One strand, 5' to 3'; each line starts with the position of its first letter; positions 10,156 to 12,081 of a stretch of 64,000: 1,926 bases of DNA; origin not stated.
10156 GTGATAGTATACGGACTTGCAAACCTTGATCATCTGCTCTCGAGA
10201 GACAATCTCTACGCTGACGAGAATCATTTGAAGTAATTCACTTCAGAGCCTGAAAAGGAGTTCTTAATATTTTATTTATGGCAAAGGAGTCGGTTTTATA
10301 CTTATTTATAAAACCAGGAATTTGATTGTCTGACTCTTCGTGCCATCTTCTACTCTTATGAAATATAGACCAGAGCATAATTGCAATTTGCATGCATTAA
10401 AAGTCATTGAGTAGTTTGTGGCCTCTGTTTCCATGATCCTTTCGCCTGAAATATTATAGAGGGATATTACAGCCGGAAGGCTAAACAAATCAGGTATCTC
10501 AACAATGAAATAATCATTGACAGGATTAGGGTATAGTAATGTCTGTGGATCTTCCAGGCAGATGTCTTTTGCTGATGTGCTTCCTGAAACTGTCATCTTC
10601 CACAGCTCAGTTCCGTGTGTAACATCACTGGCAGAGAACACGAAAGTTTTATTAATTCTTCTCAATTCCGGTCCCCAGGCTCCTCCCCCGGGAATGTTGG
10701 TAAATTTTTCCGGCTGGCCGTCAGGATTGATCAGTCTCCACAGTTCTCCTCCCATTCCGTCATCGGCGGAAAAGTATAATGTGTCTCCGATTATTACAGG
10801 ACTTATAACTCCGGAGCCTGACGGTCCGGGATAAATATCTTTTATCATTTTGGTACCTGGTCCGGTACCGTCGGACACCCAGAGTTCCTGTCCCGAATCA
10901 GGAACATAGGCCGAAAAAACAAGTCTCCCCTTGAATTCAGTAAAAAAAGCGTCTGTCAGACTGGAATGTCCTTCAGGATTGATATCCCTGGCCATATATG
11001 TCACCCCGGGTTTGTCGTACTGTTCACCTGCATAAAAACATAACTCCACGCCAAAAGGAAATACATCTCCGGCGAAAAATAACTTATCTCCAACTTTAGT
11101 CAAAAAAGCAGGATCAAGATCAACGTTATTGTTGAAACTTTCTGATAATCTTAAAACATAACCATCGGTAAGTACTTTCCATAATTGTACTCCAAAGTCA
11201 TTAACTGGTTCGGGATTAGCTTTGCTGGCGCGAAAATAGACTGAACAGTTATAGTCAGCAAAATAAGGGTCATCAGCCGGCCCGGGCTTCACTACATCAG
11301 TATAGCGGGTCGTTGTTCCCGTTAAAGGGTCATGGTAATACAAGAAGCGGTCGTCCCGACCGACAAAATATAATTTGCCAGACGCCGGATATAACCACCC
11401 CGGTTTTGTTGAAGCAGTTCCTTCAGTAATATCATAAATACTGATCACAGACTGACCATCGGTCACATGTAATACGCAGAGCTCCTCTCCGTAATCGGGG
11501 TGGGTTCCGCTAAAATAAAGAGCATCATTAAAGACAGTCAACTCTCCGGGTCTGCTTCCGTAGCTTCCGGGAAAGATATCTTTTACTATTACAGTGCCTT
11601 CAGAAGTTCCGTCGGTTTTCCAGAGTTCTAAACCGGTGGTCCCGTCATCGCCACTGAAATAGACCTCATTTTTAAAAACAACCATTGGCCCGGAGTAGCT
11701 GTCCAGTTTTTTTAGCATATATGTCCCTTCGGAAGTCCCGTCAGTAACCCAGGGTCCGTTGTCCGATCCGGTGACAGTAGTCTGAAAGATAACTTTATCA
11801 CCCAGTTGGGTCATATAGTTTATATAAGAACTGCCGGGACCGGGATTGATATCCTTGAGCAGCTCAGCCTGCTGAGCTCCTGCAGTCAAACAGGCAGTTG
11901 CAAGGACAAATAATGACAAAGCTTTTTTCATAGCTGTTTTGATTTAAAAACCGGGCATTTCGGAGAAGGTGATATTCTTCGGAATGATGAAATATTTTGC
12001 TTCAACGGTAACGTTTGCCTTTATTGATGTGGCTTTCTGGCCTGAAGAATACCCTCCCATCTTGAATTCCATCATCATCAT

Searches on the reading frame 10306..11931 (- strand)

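Call 66: search_protein_families(library=pfam, proteins=[window:10306-11931:-], max_evalue=0.00001)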
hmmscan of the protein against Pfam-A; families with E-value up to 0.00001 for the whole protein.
window:10306-11931:- (541 aa): 1 family
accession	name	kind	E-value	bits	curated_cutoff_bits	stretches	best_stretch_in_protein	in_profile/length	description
PF18962.6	Por_Secre_tail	-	5.1e-10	39.9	27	1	466-540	1-75/75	Secretion system C-terminal sorting domain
